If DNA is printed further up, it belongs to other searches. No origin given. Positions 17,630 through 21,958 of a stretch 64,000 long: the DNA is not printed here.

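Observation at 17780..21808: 1342-aa inner-membrane-anchored giant with a variant CE4 motif (TFDH) and an internal module duplication flanking a TPR block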

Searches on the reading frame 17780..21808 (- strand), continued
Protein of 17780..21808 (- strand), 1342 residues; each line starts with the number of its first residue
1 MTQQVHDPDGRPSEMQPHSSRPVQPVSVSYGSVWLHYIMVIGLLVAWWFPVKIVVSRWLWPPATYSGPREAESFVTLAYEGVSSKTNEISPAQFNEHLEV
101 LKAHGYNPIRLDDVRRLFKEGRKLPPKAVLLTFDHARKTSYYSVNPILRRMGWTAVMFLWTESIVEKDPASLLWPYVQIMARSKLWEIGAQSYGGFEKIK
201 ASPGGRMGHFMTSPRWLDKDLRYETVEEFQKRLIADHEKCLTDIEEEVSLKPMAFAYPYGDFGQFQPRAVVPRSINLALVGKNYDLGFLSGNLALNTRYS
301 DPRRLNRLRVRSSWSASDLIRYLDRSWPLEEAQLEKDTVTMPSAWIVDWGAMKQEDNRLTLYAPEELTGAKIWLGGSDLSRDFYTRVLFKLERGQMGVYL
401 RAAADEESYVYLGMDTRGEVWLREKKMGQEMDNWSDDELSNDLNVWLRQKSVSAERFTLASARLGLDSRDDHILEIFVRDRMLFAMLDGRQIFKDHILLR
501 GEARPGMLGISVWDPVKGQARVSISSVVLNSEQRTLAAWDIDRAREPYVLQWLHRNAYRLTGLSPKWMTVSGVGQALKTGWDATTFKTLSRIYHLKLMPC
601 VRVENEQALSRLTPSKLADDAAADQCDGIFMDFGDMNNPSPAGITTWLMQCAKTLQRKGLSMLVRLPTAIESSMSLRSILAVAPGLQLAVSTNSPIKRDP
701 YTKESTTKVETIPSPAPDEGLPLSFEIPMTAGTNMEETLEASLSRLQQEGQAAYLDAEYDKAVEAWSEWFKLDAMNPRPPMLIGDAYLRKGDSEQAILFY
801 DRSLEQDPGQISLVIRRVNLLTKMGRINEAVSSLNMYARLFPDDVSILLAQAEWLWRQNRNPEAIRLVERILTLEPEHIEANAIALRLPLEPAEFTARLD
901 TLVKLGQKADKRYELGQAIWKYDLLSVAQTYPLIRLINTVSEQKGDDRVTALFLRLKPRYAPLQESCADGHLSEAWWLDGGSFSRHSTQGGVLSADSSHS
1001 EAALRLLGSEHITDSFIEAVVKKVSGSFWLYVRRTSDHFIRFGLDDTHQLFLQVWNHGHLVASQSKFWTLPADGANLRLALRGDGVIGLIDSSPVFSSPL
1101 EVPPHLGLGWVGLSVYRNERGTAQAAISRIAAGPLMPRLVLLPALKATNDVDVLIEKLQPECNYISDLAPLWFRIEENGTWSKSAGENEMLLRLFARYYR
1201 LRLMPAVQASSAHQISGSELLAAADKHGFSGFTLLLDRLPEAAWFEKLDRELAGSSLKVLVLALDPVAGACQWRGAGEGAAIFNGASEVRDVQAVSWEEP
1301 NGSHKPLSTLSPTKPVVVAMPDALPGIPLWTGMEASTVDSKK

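Call 12: search_solved_structures(query=A1, max_evalue=1, show_alignments=3)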
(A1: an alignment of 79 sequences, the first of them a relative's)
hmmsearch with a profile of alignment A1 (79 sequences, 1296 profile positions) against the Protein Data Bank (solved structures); distinct sequences matched with E-value up to 1: 292 (the best 60 are shown).
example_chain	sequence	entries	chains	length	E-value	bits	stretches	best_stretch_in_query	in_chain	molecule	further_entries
9qhb_A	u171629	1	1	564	1.7e-94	320.6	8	722-786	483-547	Engineered tetratricopeptide repeat protein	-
8bu0_A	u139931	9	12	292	7e-51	176.2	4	722-786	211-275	Consensus tetratricopeptide repeat protein | Crystal structure of an 8-repeat consensus TPR superhelix with Zinc. | Monomer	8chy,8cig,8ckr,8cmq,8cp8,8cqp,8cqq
9qhc_A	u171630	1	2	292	7.6e-49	169.4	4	722-786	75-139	Engineered tetratricopeptide repeat protein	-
3vus_A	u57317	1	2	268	4.3e-32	113.9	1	75-263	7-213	Poly-beta-1,6-N-acetyl-D-glucosamine N-deacetylase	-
4f9d_A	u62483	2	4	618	7.3e-31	109.9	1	74-263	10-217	Poly-beta-1,6-N-acetyl-D-glucosamine N-deacetylase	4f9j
7obi_A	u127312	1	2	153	9.2e-28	99.6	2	721-788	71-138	CTPR-rv4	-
8ch0_A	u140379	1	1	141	1.7e-26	95.4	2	721-786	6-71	Consensus tetratricopeptide repeat protein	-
2fo7_A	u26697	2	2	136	2e-26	95.2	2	721-786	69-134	SYNTHETIC CONSENSUS TPR PROTEIN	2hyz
5bu6_A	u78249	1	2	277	5.2e-25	90.5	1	91-263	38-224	BpsB (PgaB), Poly-beta-1,6-N-acetyl-D-glucosamine N-deacetylase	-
6vl6_A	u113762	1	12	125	2.4e-24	88.3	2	722-790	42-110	T33_dn2A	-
6vfi_B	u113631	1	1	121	2.4e-24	88.3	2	732-794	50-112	O43_dn18B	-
4u10_A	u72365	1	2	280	4.2e-24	87.5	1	87-264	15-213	Poly-beta-1,6-N-acetyl-D-glucosamine N-deacetylase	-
5hrz_A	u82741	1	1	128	5.1e-24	87.2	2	724-788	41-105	TPR domain protein 1na0C3_3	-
9gzg_A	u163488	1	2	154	1.4e-23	85.7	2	722-786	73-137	Engineered CTPR protein with glutamic acids for conductivity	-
6vfh_A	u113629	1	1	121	3.7e-23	84.3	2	732-790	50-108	T33_dn10A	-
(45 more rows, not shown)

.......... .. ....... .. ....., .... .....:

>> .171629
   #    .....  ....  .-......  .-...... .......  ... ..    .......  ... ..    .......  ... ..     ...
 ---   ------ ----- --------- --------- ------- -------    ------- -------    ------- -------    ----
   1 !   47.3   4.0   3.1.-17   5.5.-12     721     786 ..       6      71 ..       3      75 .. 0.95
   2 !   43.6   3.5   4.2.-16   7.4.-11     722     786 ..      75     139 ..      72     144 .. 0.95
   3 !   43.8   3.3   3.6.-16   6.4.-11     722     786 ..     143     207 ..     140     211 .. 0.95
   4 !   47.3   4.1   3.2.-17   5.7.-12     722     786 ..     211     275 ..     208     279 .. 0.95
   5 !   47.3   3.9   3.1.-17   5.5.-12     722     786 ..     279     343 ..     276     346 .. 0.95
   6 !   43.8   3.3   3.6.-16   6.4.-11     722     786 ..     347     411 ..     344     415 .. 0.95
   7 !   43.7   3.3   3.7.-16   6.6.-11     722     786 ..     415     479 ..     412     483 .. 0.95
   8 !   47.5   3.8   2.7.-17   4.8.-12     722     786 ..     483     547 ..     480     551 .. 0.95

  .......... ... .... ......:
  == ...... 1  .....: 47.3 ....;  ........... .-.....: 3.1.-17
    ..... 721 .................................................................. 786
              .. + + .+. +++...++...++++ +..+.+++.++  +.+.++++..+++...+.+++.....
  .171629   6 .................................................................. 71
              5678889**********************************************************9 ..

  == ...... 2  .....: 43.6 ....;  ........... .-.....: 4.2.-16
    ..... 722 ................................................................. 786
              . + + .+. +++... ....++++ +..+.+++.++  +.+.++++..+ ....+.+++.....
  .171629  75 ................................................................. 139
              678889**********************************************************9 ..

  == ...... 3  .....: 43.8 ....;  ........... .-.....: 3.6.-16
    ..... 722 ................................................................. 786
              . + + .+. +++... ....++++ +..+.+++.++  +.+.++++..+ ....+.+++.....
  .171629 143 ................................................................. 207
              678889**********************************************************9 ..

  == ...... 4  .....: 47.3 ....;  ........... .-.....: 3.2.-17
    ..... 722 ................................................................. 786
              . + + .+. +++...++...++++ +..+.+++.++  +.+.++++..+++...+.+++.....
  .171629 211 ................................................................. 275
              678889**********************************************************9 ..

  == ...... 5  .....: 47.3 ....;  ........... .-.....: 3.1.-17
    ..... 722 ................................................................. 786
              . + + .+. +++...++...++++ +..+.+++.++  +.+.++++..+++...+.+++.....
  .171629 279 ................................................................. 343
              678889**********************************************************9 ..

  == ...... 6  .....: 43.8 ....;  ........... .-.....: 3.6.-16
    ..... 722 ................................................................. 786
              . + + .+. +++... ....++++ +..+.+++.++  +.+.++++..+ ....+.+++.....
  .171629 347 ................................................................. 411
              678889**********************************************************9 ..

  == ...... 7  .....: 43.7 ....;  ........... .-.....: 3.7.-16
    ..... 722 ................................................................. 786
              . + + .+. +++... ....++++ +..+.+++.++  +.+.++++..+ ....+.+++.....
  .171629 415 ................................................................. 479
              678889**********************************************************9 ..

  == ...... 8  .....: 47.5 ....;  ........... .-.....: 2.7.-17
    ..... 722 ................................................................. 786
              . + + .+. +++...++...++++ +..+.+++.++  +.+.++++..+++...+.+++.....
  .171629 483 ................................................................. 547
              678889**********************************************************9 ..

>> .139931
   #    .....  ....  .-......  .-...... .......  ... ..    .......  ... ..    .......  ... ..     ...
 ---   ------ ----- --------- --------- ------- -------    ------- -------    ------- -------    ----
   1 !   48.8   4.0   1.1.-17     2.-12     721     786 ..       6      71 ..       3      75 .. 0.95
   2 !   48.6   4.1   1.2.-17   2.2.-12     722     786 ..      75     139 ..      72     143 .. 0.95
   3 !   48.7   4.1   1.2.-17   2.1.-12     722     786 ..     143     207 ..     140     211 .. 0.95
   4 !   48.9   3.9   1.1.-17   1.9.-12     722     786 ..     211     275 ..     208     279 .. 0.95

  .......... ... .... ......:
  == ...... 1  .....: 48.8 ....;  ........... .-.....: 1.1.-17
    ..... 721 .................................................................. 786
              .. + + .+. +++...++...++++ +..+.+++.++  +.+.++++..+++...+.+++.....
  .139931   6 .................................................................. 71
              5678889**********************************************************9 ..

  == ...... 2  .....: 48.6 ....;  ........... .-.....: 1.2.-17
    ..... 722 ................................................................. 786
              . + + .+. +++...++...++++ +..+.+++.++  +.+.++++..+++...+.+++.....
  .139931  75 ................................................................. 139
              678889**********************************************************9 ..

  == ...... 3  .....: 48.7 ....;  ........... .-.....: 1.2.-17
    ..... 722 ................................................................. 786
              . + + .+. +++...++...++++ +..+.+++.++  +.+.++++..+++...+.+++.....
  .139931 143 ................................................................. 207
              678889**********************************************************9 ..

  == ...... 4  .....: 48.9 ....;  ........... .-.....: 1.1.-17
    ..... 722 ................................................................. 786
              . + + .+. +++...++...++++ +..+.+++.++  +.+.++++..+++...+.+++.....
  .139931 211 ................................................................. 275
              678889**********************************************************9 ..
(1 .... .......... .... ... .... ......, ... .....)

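Call 19: find_related_loci(query=A1, collection=genome_contigs, flank=10000)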
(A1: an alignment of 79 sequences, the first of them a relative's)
Query A1 (1342 aa) in genome_contigs; peptide patterns used: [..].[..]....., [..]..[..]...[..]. (x = any residue, [..] = any of these).
197 stretches matched a pattern; 86 encode a relative of the query (tblastn E <= 1e-3); the best 80 are kept; 79 distinct loci.
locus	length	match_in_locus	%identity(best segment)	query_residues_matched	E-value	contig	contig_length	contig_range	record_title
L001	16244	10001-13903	51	18-1320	0e+0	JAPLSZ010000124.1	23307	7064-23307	MAG: Kiritimatiellaeota bacterium isolate LacPavin_0419_WC90_MAG_64_8 LacPavin_0419_WC90_scaffold_1105854, whole genome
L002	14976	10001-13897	48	23-1320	0e+0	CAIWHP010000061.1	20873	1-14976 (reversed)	MAG: uncultured Lentisphaerae bacterium isolate Loclat_bin-07389 genome assembly, contig: bin-07389:061/280, whole genom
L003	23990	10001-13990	47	1-1320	0e+0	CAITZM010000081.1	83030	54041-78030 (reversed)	MAG: uncultured Lentisphaerae bacterium isolate LJ_bin-4696 genome assembly, contig: bin-4696:081/191, whole genome shot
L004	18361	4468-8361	50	21-1318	0e+0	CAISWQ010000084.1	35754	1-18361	MAG: uncultured Lentisphaerae bacterium isolate LaPlata-15m-a_bin-260 genome assembly, contig: bin-260:084/125, whole ge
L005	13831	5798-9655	46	8-1293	0e+0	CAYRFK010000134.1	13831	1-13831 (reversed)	MAG TPA_asm: uncultured Verrucomicrobiota bacterium isolate SRP272421_co4_497 genome assembly, contig: NODE_12468_length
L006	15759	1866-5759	46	10-1295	0e+0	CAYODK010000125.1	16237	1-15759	MAG TPA_asm: uncultured Verrucomicrobiota bacterium isolate binchicken_co22_230 genome assembly, contig: NODE_3774_lengt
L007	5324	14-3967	44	2-1319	0e+0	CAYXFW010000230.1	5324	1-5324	MAG TPA_asm: uncultured Verrucomicrobiota bacterium isolate SRP256446_co1_32 genome assembly, contig: NODE_11126_length_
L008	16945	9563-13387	46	9-1285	0e+0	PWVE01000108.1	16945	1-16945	MAG: PVC group bacterium isolate CSSed11_284R1 CS-Sed11-C4116, whole genome shotgun sequence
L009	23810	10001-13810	45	18-1288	0e+0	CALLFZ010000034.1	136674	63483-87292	MAG: uncultured bacterium isolate R1_Bin_METABAT__158_1 genome assembly, contig: c_000000919817, whole genome shotgun se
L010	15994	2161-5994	40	17-1293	0e+0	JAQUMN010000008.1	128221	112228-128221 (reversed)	MAG: Kiritimatiellae bacterium isolate STD1_155 NODE_271_length_128221_cov_5.627203_Sandtown_D1, whole genome shotgun se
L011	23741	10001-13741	41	20-1266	0e+0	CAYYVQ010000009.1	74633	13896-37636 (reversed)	MAG TPA_asm: uncultured Victivallales bacterium isolate SRP252850_co1_79 genome assembly, contig: NODE_356_length_74633_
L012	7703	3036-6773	42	21-1295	0e+0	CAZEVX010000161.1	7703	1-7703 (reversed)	MAG TPA_asm: uncultured Verrucomicrobiota bacterium isolate SRP263991_co1_91 genome assembly, contig: NODE_15912_length_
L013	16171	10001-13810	40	8-1295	0e+0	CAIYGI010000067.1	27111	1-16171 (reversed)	uncultured bacterium isolate MJ-time_bin-3222 genome assembly, contig: bin-3222:067/347, whole genome shotgun sequence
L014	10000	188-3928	40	21-1296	0e+0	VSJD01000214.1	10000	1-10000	MAG: Kiritimatiellaeota bacterium isolate MMG_102_bin48 contig00227.1, whole genome shotgun sequence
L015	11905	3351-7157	41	17-1287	0e+0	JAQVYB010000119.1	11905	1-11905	MAG: Kiritimatiellae bacterium isolate STF2_14 NODE_15619_length_11905_cov_3.461029_Sandtown_F2, whole genome shotgun se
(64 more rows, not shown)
